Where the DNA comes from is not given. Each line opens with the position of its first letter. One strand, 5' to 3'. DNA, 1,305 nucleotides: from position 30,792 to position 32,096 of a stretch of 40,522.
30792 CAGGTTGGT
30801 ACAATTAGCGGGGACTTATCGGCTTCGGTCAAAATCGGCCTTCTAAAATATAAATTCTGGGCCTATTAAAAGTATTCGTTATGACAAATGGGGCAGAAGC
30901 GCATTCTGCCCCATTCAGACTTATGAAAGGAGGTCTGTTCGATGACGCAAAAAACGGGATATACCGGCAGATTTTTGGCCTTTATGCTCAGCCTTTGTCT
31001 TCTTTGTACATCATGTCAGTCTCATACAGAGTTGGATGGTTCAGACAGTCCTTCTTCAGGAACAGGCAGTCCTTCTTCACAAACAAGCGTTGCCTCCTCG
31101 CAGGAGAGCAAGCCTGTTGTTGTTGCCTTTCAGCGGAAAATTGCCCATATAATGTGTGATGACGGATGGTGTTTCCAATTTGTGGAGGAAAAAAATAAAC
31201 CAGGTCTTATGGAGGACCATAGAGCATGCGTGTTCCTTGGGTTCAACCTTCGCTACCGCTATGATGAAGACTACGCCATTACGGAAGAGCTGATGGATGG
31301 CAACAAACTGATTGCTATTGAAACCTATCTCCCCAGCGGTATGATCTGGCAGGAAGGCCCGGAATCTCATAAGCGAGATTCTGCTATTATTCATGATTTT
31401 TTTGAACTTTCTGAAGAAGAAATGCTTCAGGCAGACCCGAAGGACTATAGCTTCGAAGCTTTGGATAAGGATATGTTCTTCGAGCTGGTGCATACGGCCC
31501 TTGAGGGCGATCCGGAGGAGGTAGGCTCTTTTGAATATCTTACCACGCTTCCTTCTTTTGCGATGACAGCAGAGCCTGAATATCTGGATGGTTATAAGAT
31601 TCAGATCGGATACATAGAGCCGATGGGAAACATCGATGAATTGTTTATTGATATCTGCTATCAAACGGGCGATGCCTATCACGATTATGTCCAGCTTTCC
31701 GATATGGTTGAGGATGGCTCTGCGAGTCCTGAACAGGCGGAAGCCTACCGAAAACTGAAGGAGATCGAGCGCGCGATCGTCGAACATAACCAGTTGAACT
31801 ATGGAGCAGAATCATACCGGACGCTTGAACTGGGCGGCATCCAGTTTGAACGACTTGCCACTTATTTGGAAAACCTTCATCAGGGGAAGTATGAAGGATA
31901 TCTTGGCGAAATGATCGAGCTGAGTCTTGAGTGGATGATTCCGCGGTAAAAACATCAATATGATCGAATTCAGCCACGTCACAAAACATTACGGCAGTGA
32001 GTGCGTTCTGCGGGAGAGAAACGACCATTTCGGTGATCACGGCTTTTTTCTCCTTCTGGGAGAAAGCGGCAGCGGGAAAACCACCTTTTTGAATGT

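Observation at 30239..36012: Self-contained four-gene accessory cassette: unplaceable secreted small protein, acidic lipoprotein and two fused MacB-type ABC proteins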

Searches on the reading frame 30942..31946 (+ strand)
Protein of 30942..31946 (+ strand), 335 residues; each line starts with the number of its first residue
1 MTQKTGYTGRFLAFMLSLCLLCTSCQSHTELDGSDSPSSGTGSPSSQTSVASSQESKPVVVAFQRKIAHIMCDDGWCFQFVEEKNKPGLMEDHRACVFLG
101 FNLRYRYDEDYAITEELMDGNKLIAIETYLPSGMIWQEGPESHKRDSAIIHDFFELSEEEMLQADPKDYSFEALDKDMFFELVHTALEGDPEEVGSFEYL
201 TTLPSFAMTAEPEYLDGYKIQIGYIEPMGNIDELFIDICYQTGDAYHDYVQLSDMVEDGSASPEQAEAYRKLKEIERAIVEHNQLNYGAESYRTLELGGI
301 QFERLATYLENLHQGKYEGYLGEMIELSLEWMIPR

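Call 3: search_protein_families(library=pfam, proteins=[window:30942-31946:+], max_evalue=1)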
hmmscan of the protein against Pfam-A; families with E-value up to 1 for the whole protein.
window:30942-31946:+ (335 aa): 0 families

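Call 4: search_protein_families(library=ncbifam, proteins=[window:30942-31946:+], max_evalue=1)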
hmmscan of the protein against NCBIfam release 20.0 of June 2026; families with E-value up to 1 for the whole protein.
window:30942-31946:+ (335 aa): 0 families

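Call 12: find_homologous_proteins(query=window:30942-31946:+, max_evalue=0.01)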
Query window:30942-31946:+ (335 aa): 3 proteins with E <= 0.01 among 1344 candidates.
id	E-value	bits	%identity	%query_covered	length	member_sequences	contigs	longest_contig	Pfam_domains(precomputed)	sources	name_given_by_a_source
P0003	1.4e-226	769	100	100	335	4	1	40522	-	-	-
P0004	3.3e-46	176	41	75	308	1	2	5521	-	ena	-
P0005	7.5e-36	142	31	93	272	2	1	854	-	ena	-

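Call 15: find_encoding_contigs(protein=P0004, flank=10000)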
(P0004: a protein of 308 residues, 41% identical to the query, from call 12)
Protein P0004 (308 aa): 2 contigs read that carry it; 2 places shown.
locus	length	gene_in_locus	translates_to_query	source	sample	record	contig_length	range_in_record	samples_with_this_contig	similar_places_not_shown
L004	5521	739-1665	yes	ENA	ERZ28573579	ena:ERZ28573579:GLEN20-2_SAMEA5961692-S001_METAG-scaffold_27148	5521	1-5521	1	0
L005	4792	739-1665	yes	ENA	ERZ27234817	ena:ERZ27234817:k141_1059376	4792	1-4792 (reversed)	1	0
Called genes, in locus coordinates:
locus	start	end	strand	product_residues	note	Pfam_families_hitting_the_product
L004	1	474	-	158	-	?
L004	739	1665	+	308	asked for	-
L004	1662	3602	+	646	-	PF00005:ABC_tran, PF13304:AAA_21 (faint), PF02463:SMC_N (weak)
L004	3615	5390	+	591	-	PF00005:ABC_tran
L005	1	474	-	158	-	?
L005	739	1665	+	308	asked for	-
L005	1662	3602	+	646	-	PF00005:ABC_tran, PF13304:AAA_21 (faint), PF02463:SMC_N (weak)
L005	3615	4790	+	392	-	?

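Call 16: find_encoding_contigs(protein=P0005, flank=10000)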
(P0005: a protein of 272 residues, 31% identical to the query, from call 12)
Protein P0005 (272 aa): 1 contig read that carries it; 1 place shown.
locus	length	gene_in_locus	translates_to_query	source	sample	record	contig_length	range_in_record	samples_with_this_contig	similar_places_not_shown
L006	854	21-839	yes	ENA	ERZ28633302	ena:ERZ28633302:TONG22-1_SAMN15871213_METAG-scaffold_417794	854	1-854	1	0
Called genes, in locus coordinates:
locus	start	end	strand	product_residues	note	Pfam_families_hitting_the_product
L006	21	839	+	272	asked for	-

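Call 25: find_related_loci(query=A1, collection=genome_contigs, flank=10000)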
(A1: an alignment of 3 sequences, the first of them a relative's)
Query A1 (335 aa) in genome_contigs; peptide patterns used: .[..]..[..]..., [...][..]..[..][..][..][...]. (x = any residue, [..] = any of these).
130 stretches matched a pattern; 14 encode a relative of the query (tblastn E <= 1e-3); 14 distinct loci.
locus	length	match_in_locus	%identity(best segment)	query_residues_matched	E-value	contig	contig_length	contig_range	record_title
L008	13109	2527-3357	40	49-321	5e-58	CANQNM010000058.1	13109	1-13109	MAG: uncultured Clostridia bacterium isolate Lapin-032__bin15 genome assembly, contig: Lapin-032__NODE_6735_length_13109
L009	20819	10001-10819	37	51-320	2e-57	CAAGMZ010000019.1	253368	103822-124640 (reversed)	MAG TPA_asm: Lachnospiraceae bacterium, isolate HGM12084, WGS project CAAGMZ010000000 data, contig: SRS476839_7_k119_214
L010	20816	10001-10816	35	52-321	1e-53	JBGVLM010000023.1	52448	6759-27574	MAG: Butyrivibrio sp. isolate fecal_MAG_281 fecal_MAG_281_contig_0023, whole genome shotgun sequence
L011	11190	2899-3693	35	52-321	1e-52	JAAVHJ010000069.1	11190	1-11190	MAG: Ruminococcus sp. isolate Mgla_MAG_2-bin_19 c_000000087817, whole genome shotgun sequence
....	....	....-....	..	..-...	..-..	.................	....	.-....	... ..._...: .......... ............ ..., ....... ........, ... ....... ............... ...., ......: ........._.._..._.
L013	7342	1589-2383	34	50-322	7e-50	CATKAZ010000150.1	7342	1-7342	MAG: uncultured Oscillospiraceae bacterium isolate iMGMC-715_1678881706 genome assembly, contig: MegahitA5_117577, whole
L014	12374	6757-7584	34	52-321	3e-45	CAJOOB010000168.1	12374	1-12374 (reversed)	uncultured Lachnospiraceae bacterium isolate Rumen_Coassembly_mag_1561 genome assembly, contig: k87_32615462, whole geno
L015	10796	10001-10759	33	43-312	1e-44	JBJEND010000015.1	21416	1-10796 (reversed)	MAG: Butyrivibrio sp. isolate LOHA29_bin.045 NODE_1128_length_21416_cov_5.954075, whole genome shotgun sequence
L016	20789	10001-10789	34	65-325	7e-44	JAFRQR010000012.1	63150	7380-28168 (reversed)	MAG: Clostridiales bacterium isolate RGIG2713 Goat_Omasum-4__c238739, whole genome shotgun sequence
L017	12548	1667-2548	31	10-321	1e-43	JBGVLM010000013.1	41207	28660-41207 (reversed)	MAG: Butyrivibrio sp. isolate fecal_MAG_281 fecal_MAG_281_contig_0013, whole genome shotgun sequence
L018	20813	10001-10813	31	53-321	2e-43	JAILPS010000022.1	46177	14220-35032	MAG: Lachnospiraceae bacterium isolate RUI338 k141_2351591_flag=0_multi=24.4788_len=46177, whole genome shotgun sequence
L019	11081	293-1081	28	6-321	3e-35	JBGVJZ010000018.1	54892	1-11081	MAG: Lachnospiraceae bacterium isolate fecal_MAG_10 fecal_MAG_10_contig_0018, whole genome shotgun sequence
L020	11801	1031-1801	31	63-321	3e-35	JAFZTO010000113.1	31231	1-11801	MAG: Clostridia bacterium isolate RGIG8085 Water_buffalos_Rumen-2__c1394385, whole genome shotgun sequence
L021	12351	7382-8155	32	56-327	4e-37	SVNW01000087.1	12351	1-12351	MAG: Ruminococcus sp. isolate SIG549 NODE_85535_length_12351_cov_18.401342, whole genome shotgun sequence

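Call 30: search_protein_representatives(alignment_id=A1)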
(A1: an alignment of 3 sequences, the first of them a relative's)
Query: 3 sequences, 308 profile positions. Proteins with E-value up to 0.001 (for the whole library): 223; up to 1e-10: 147; up to 1e-30: 78. The best 150 are listed.
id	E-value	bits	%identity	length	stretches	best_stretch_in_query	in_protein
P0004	1.6e-159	546.5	-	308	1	1-308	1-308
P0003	1.6e-157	539.9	-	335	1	3-308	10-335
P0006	2.0e-103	362.3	-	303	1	2-297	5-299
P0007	9.8e-98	343.6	-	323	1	1-300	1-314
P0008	4.1e-83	295.6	-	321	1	2-300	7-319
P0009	4.5e-83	295.4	-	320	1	3-306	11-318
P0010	2.1e-82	293.2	-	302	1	1-294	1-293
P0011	1.5e-80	287.1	-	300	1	1-296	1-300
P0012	2.2e-79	283.3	-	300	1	5-300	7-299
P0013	1.2e-77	277.6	-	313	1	3-300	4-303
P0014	6.3e-77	275.2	-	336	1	1-292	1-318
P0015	8.4e-77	274.8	-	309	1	30-294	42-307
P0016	1.9e-76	273.7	-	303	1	6-307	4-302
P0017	7.1e-76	271.8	-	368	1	32-293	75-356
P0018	2.0e-75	270.3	-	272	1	43-299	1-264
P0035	9.7e-69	248.4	-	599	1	32-297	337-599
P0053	2.7e-57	210.8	-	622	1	23-294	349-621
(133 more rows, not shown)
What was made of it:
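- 30942..31949 (+): Gene for a 335-aa acidic probable lipoprotein with a low-complexity linker and a roughly 280-aa globular domain of unassigned fold. The family has 223 representatives at E <= 0.001 in the exhaustive HMM search (call 30).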

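Call 36: find_encoding_contigs(protein=P0035, flank=8000, max_places=3)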
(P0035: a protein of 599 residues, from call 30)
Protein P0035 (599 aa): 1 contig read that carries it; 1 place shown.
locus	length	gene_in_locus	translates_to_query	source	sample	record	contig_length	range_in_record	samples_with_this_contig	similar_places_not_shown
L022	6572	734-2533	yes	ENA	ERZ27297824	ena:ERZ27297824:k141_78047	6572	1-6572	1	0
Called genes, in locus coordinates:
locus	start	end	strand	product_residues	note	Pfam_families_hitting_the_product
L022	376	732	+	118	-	PF01047:MarR (faint), PF03965:Penicillinase_R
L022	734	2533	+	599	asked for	PF05569:Peptidase_M56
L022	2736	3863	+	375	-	PF13481:AAA_25, PF06745:ATPase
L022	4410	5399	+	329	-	PF01076:Mob_Pre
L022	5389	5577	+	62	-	-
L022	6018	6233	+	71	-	-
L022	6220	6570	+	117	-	?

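Call 37: search_protein_families(library=pfam, proteins=[L009:6323-7039:+, L009:7046-8287:+, L009:8393-8992:+, L009:9027-9260:+, L021:5941-6519:+, L018:8402-9124:-, L018:7098-8402:-, L017:846-1556:+, P0035, P0017], max_evalue=0.01)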
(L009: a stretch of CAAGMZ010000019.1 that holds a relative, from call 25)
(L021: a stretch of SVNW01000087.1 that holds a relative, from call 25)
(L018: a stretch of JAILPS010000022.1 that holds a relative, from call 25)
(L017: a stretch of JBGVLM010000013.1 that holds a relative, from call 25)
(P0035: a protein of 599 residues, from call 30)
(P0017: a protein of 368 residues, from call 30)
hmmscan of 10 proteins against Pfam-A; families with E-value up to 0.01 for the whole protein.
L009:6323-7039:+ (238 aa): 2 families
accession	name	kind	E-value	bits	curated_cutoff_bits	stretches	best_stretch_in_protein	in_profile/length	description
PF00072.30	Response_reg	-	2.2e-14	54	30.2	1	29-113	20-105/111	Response regulator receiver domain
PF04397.21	LytTR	-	1.5e-09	38.4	22.6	1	143-227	5-95/98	LytTr DNA-binding domain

L009:7046-8287:+ (413 aa): 1 family
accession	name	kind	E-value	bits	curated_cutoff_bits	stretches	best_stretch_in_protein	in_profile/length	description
PF14501.12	HATPase_c_5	-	6.1e-11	42.6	22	1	324-412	4-102/102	GHKL domain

L009:8393-8992:+ (199 aa): 1 family
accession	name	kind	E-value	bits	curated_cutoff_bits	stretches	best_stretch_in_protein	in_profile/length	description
PF04647.20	AgrB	-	6.6e-31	107.5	23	1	6-183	2-182/185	Accessory gene regulator B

L009:9027-9260:+ (77 aa): 0 families

L021:5941-6519:+ (192 aa): 1 family
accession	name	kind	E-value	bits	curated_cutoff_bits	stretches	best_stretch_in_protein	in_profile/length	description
PF04647.20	AgrB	-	4e-43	147.4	23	1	6-181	1-182/185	Accessory gene regulator B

L018:8402-9124:- (240 aa): 2 families
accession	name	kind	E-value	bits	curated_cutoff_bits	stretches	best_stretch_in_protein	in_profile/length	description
PF04397.21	LytTR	-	8.9e-16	58.4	22.6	1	143-231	4-96/98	LytTr DNA-binding domain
PF00072.30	Response_reg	-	1.5e-14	54.5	30.2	1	9-115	1-105/111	Response regulator receiver domain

L018:7098-8402:- (434 aa): 2 families
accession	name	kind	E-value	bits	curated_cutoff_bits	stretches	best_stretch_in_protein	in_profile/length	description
PF14501.12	HATPase_c_5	-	1e-18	67.6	22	1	328-431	3-101/102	GHKL domain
PF02518.31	HATPase_c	-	0.0006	20.7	26.4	1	330-416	5-93/111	Histidine kinase-, DNA gyrase B-, and HSP90-like ATPase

L017:846-1556:+ (236 aa): 2 families
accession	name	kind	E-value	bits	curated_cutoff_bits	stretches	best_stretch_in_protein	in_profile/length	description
PF04397.21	LytTR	-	2.9e-12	47.1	22.6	1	140-232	4-97/98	LytTr DNA-binding domain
PF00072.30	Response_reg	-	2.8e-05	24.7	30.2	1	27-114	20-108/111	Response regulator receiver domain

P0035 (599 aa): 1 family
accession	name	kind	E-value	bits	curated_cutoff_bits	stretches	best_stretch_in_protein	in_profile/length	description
PF05569.17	Peptidase_M56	-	1.1e-26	94.1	31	1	184-279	194-289/296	BlaR1 peptidase M56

P0017 (368 aa): 0 families
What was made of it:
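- On BceAB-type antimicrobial-peptide resistance transporter: The neighbouring regulators in relatives are of the agr/LytTR type (call 37).
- Quorum-sensing control would also fit a biofilm or surface factor (call 37).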

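Call 42: search_solved_structures(query=A3, max_evalue=10)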
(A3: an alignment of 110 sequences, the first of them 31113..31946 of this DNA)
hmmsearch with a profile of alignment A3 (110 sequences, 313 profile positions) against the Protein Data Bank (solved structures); distinct sequences matched with E-value up to 10: 4.
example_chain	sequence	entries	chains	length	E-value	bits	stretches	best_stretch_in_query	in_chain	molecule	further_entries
8b6a_A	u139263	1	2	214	0.0017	20.9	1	5-81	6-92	Conserved hypothetical lipoprotein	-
6all_A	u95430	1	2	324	0.2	14.1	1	3-127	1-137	Fe(3+)-citrate-binding protein yfmC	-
7bqn_A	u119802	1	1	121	0.77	12.2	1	91-155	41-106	Rei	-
9hjm_I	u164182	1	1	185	1.1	11.6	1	1-40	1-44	Peptidyl-prolyl cis-trans isomerase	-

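Call 48: predict_structure(alignment_id=A3)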
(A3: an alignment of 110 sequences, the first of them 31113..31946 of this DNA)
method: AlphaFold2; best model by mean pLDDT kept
length: 278 residues; sequences in the alignment: 110
mean_pLDDT: 96.4   pTM: 0.91
mean pLDDT of the five models: 96.4, 96.2, 96.1, 96.1, 96.0
residues with pLDDT >= 90: 265; 70-90: 10; 50-70: 3; < 50: 0
segments of 3 or more residues with pLDDT < 50: none
pLDDT, mean of each block of 10 residues (from residue 1): 87 98 97 94 98 97 97 97 98 98 98 98 98 93 90 98 98 97 97 98 98 98 97 98 98 97 96 88
secondary structure, 60 per line:
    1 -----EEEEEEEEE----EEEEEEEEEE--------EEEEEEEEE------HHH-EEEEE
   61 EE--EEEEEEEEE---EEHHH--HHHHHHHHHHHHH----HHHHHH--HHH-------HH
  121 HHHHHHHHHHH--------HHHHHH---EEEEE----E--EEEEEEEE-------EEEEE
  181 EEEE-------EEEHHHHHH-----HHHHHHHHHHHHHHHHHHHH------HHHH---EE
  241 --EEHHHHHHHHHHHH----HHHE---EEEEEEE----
elements in order: E6-14 E19-28 E37-45 E56-62 E65-73 H84-96 H101-106 H119-131 H140-145 E149-153 E161-168 E176-184 E192-194 H195-200 H206-225 H232-235 H245-256 E268-274
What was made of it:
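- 30942..31949 (+): AlphaFold model pLDDT 96.4, pTM 0.91 (call 48).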

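Call 51: fold_search(model_id=the predicted structure, library=pdb)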
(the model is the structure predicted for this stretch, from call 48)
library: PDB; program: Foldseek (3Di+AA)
matches with E <= 10: 535; with E <= 0.001: 0
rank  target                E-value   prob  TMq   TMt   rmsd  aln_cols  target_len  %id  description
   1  3o6u_C                2.2e-02  0.99  0.24  0.50   6.5       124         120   11  Crystal Structure of CPE2226 protein from Clostridium perfringens. Northeast Structural Genomics Consortium Target CpR (released 2010-08-11)
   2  5mul                  1.7e-01  0.06  0.11  0.09  17.2       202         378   10  Glycoside Hydrolase BT3686 bound to Glucuronic Acid (released 2017-04-26)
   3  5icl_A                1.9e-01  0.13  0.20  0.18  16.8       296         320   10  Crystal structure of Enterococcus faecalis lipoate-protein ligase A (lplA-2) in complex with lipoyl-AMP (released 2017-03-15)
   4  5iby                  2.1e-01  0.12  0.20  0.18  16.7       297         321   11  Crystal structure of Enterococcus faecalis lipoate-protein ligase A (lplA-2) in complex with lipoic acid (released 2017-03-15)
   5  7to3_A                3.1e-01  0.03  0.10  0.06  19.0       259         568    8  Structure of Enterobacter cloacae Cap2-CdnD02 2:2 complex (released 2023-01-11)
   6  3r67_A                3.7e-01  0.04  0.11  0.09  17.0       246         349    7  Crystal structure of a putative glycosidase (BT_4094) from BACTEROIDES THETAIOTAOMICRON VPI-5482 at 2.30 A resolution (released 2011-04-13)
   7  3r67_D                4.3e-01  0.03  0.11  0.09  17.4       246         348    7  Crystal structure of a putative glycosidase (BT_4094) from BACTEROIDES THETAIOTAOMICRON VPI-5482 at 2.30 A resolution (released 2011-04-13)
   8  5ich_A                4.9e-01  0.08  0.20  0.18  16.9       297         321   10  Crystal structure of Enterococcus faecalis lipoate-protein ligase A (lplA-2) in complex with 8BO-AMP (released 2017-03-15)
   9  5muk                  4.9e-01  0.04  0.11  0.09  17.0       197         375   10  Glycoside Hydrolase BT3686 (released 2017-04-26)
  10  5exc_bb               5.1e-01  0.06  0.09  0.13  11.7        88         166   16  Photoconverted red fluorescent protein DendRFP (released 2016-08-03)
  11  7or4_A                5.1e-01  0.03  0.11  0.05  18.8       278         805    8  Crystal structure of DPP8 in complex with a 4-oxo-b-lactam based inhibitor, B142 (released 2021-07-07)
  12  5ayd_A                5.1e-01  0.02  0.11  0.09  18.9       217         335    8  Crystal structure of Ruminococcus albus beta-(1,4)-mannooligosaccharide phosphorylase (RaMP2) in complexes with phosph (released 2016-03-23)
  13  4a61                  5.4e-01  0.03  0.13  0.12  20.7       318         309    9  ParM from plasmid R1 in complex with AMPPNP (released 2012-11-07)
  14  8crl_B                6.4e-01  0.10  0.20  0.22  16.4       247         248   12  Crystal structure of LplA1 in complex with the inhibitor C3 (Listeria monocytogenes) (released 2023-06-07)
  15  3qc2_A                6.4e-01  0.04  0.12  0.10  15.9       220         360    8  Crystal structure of a glycosyl hydrolase (BACOVA_03624) from Bacteroides ovatus at 2.30 A resolution (released 2011-02-09)
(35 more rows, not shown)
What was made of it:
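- Closest known: FMN-bind1 domain. Same: It is the closest fold neighbour for about 120 residues of the model (call 51).
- The best Foldseek hit is 3o6u (CPE2226), with E = 0.022, probability 0.99 and target-normalised TM-score 0.50 (call 51).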

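Call 52: search_protein_families(library=pfam, alignment_id=A3, max_evalue=0.01)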
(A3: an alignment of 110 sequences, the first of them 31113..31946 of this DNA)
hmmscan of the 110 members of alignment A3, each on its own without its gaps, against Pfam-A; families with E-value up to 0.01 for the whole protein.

A. member 1, window:31113-31946:+ (278 aa): 0 families

B. families by the number of members that match (of 110 scanned): 3 families
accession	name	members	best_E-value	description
PF23046.1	tSH3-B_UBE2O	1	0.0033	UBE2O, tandem tSH3-B domain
PF14568.11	SUKH_6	1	0.0056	SMI1-KNR4 cell-wall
PF03941.20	INCENP_ARK-bind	1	0.0073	Inner centromere protein, ARK binding region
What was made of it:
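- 30942..31949 (+): None of 110 members hits Pfam meaningfully (call 52).
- On ApbE-flavinylated FMN_bind proteins: There is no FMN_bind hit (call 52).
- None of 110 members hits Pfam FMN_bind (call 52).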

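Call 61: find_encoding_contigs(protein=P0017, flank=6000, max_places=3)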
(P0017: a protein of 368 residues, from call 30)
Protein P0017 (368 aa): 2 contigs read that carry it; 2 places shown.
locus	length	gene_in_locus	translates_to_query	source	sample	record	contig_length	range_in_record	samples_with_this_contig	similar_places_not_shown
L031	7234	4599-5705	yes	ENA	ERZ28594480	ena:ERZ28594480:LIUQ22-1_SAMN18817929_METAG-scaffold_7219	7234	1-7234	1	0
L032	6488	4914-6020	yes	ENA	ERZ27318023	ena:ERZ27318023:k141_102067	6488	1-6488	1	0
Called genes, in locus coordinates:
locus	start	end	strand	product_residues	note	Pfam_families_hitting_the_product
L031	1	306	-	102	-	?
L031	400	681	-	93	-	-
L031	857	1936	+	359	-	PF03734:YkuD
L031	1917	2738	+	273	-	PF13181:TPR_8 (faint), PF00515:TPR_1 (faint), PF13176:TPR_7 (faint), PF13374:TPR_10 (weak), PF13424:TPR_12 (weak)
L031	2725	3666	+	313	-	PF13228:DUF4037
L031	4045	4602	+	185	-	PF04542:Sigma70_r2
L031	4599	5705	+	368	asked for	-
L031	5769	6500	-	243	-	PF00483:NTP_transferase, PF01128:IspD (weak), PF12804:NTP_transf_3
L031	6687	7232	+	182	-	?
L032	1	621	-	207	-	?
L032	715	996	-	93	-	-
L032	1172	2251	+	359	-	PF03734:YkuD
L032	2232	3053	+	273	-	PF13181:TPR_8 (faint), PF00515:TPR_1 (faint), PF13176:TPR_7 (faint), PF13374:TPR_10 (weak), PF13424:TPR_12 (weak)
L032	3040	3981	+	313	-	PF13228:DUF4037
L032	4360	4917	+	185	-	PF04542:Sigma70_r2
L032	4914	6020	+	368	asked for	-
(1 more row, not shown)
